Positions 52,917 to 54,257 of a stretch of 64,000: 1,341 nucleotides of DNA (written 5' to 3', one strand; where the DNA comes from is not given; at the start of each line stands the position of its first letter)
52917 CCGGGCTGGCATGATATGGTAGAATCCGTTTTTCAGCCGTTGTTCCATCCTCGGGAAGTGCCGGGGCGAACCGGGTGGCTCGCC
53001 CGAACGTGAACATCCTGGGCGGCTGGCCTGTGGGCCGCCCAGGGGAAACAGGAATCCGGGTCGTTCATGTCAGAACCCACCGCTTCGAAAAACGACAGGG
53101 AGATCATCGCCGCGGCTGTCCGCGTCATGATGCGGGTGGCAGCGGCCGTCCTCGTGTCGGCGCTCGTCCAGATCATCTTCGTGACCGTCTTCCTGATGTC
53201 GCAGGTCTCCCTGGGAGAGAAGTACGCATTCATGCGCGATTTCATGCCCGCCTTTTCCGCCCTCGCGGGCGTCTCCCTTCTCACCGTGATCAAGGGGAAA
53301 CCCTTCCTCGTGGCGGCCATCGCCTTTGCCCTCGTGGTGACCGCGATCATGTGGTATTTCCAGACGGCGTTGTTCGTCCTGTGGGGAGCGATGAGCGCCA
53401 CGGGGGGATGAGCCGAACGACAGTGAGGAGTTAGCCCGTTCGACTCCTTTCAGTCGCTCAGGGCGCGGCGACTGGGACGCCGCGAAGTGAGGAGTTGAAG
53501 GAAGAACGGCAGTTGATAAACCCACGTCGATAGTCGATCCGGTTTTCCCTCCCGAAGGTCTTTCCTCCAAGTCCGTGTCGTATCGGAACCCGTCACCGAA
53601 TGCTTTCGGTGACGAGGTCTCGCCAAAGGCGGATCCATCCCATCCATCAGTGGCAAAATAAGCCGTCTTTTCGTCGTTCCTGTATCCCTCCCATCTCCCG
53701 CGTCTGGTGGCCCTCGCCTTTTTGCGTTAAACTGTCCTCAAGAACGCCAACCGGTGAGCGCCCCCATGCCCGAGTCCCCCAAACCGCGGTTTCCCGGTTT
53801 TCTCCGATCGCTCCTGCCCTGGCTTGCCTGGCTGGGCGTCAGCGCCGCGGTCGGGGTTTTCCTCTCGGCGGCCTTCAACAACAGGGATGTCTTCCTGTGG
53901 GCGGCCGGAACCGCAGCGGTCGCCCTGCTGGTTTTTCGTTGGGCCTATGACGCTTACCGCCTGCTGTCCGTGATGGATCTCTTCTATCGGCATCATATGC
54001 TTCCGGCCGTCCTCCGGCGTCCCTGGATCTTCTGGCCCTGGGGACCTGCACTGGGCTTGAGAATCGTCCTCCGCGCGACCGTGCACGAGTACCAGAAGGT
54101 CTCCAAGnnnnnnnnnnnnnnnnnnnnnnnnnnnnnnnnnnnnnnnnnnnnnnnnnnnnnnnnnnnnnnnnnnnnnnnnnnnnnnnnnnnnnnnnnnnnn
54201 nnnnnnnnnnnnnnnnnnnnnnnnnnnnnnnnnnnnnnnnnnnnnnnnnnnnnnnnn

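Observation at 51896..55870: Three tandem paralogous membrane-anchored class III adenylate cyclases with an intercalated small membrane protein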

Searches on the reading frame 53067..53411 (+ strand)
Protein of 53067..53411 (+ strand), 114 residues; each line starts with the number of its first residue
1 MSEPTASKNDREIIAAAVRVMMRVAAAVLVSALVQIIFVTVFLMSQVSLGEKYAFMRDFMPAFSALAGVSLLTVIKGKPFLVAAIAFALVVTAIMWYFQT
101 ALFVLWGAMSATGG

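Call 3: search_protein_families(library=pfam, proteins=[window:53067-53411:+], max_evalue=0.01)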
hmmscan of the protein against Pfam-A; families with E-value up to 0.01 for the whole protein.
window:53067-53411:+ (114 aa): 0 families

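Call 4: search_protein_families(library=ncbifam, proteins=[window:53067-53411:+], max_evalue=0.01)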
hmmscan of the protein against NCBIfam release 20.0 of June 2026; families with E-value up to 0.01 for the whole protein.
window:53067-53411:+ (114 aa): 0 families

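Call 29: search_protein_families(library=padloc, proteins=[window:53067-53411:+], max_evalue=0.01)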
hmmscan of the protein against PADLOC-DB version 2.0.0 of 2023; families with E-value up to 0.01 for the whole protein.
window:53067-53411:+ (114 aa): 0 families

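Call 37: find_homologous_proteins(query=window:53067-53411:+, max_evalue=0.001)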
Query window:53067-53411:+ (114 aa): 4 proteins with E <= 0.001 among 111 candidates.
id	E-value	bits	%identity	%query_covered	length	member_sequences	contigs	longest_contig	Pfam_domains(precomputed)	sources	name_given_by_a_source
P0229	3.4e-61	222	100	100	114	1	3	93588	-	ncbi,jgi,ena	-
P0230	3.3e-54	199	89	100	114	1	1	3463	-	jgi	-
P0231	7.2e-38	147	66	99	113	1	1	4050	-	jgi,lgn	jgi:hypothetical protein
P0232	1.4e-28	117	50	100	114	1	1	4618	-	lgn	-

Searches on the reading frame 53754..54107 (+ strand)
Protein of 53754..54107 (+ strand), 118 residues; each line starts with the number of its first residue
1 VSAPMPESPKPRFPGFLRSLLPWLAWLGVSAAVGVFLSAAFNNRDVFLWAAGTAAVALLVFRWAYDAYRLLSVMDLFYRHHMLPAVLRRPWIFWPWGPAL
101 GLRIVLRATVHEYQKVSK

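Call 87: search_protein_representatives(alignment_id=A7)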
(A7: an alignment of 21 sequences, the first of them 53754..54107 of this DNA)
Query: 21 sequences, 119 profile positions. Proteins with E-value up to 0.001 (for the whole library): 20; up to 1e-10: 13; up to 1e-30: 2. The best 20 are listed.
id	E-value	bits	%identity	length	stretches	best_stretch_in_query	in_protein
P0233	1.1e-36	141.4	-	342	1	3-118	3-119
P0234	1.4e-34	134.5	-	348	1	4-118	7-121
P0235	4.5e-29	116.8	-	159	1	4-118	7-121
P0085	2.4e-26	108.0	-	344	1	1-119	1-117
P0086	1.1e-25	105.9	-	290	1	7-118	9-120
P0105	2.7e-19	85.2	-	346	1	21-118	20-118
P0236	5.2e-19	84.3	-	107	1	1-104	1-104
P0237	1.5e-18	82.8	-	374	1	20-119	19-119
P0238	1.8e-17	79.4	-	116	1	5-117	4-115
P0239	1.1e-15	73.6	-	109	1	20-119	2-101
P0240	4.6e-15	71.6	-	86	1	6-77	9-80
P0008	3.3e-14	68.8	-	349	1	1-117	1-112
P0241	9.6e-13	64.1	-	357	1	16-117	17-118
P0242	1.1e-10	57.5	-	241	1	11-119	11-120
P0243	1.3e-09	54.0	-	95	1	33-83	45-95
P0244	1.8e-09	53.6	-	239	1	1-119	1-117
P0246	3.7e-07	46.1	-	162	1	19-112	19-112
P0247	2.3e-04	37.1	-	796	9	25-52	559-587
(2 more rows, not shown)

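Call 88: search_protein_families(library=pfam, proteins=[P0233, P0234, P0237, P0241, P0242, P0244, P0246, P0247, P0235], max_evalue=0.001)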
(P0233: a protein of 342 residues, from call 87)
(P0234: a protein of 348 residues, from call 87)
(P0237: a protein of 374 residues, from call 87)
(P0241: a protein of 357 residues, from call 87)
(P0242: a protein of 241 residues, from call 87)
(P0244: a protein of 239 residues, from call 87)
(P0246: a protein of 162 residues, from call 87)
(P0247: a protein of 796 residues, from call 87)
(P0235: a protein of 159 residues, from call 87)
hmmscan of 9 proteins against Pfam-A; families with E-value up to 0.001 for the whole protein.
P0233 (342 aa): 1 family
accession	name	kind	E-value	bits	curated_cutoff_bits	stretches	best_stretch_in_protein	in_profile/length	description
PF00211.25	Guanylate_cyc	-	5.9e-10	39.5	21.9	1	155-237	7-88/183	Adenylate and Guanylate cyclase catalytic domain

P0234 (348 aa): 1 family
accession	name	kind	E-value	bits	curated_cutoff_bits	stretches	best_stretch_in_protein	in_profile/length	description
PF00211.25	Guanylate_cyc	-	2.4e-25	89.6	21.9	1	157-335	7-178/183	Adenylate and Guanylate cyclase catalytic domain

P0237 (374 aa): 1 family
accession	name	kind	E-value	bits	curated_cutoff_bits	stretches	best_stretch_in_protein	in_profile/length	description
PF00211.25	Guanylate_cyc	-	1.2e-05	25.4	21.9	1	158-240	11-92/183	Adenylate and Guanylate cyclase catalytic domain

P0241 (357 aa): 1 family
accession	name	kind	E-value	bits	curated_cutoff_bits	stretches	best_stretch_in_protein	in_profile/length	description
PF00211.25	Guanylate_cyc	-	5e-24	85.3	21.9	1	154-339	6-181/183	Adenylate and Guanylate cyclase catalytic domain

P0242 (241 aa): 1 family
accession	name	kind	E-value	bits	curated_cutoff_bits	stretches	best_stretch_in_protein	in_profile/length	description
PF00211.25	Guanylate_cyc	-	1.3e-10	41.6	21.9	1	152-236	5-88/183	Adenylate and Guanylate cyclase catalytic domain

P0244 (239 aa): 1 family
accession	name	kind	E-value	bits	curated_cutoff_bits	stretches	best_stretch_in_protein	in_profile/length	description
PF00211.25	Guanylate_cyc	-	1.1e-09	38.7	21.9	1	155-236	10-90/183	Adenylate and Guanylate cyclase catalytic domain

P0246 (162 aa): 0 families

P0247 (796 aa): 3 families
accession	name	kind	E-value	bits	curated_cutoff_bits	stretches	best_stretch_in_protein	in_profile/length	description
PF00194.26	Carb_anhydrase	-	5.6e-09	36.4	27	0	188-224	190-226/254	Eukaryotic-type carbonic anhydrase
PF08803.17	ydhR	-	9.7e-09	35.5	27.1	0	113-139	27-53/96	Putative mono-oxygenase ydhR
PF21999.2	IMS_HHH_1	-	0.00076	20.3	27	0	29-40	41-52/53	DNA polymerase-iota, thumb domain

P0235 (159 aa): 0 families
